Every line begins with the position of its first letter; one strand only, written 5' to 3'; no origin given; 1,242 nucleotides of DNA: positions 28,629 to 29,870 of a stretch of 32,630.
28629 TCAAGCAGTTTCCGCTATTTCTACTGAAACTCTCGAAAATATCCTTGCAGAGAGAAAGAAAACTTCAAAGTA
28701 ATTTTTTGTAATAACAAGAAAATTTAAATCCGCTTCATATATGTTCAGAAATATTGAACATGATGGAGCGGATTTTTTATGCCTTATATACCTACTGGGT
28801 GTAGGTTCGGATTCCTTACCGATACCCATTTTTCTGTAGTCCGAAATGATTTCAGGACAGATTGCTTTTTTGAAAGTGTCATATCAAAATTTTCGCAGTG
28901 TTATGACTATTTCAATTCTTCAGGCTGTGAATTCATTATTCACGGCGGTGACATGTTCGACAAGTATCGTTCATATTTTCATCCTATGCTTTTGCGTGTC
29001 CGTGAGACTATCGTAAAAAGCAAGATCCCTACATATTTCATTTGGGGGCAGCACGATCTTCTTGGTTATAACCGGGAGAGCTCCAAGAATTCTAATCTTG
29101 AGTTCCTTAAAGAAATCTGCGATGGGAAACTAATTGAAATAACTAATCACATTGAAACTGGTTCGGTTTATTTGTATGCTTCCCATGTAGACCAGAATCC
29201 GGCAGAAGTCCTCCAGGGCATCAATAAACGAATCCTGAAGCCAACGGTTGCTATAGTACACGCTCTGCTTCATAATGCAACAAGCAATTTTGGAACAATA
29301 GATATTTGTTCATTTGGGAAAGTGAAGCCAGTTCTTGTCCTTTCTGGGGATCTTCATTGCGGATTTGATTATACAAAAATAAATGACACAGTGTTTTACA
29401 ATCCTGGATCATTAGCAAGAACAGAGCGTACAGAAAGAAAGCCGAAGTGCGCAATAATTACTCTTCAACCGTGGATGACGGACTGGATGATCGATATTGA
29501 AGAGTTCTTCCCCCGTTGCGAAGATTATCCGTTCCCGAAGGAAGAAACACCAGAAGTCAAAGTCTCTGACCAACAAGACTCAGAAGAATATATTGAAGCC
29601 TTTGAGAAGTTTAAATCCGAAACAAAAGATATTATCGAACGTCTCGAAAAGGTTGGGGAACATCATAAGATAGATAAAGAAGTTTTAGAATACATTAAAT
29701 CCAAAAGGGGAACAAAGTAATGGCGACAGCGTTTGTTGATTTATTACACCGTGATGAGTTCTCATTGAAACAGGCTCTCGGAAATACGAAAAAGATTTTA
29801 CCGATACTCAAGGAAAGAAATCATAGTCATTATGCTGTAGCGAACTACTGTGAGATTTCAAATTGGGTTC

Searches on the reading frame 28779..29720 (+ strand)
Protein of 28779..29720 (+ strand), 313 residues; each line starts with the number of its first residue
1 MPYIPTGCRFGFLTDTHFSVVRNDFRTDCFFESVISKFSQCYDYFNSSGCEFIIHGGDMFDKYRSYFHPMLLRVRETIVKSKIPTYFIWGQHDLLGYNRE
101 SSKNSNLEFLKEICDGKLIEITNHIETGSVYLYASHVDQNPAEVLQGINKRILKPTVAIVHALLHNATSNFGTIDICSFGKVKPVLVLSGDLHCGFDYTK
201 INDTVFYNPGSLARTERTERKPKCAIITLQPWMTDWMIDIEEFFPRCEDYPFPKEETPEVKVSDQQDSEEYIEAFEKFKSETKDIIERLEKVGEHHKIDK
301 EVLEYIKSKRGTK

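Call 13: search_protein_families(library=pfam, proteins=[window:28779-29720:+], max_evalue=0.01)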
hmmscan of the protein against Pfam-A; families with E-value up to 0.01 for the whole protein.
window:28779-29720:+ (313 aa): 2 families
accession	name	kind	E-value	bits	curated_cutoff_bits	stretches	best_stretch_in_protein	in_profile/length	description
PF12850.12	Metallophos_2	-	3.8e-06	27.4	27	1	10-229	3-151/154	Calcineurin-like phosphoesterase superfamily domain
PF00149.33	Metallophos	-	4.4e-06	27.7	21.5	1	9-193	2-189/191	Calcineurin-like phosphoesterase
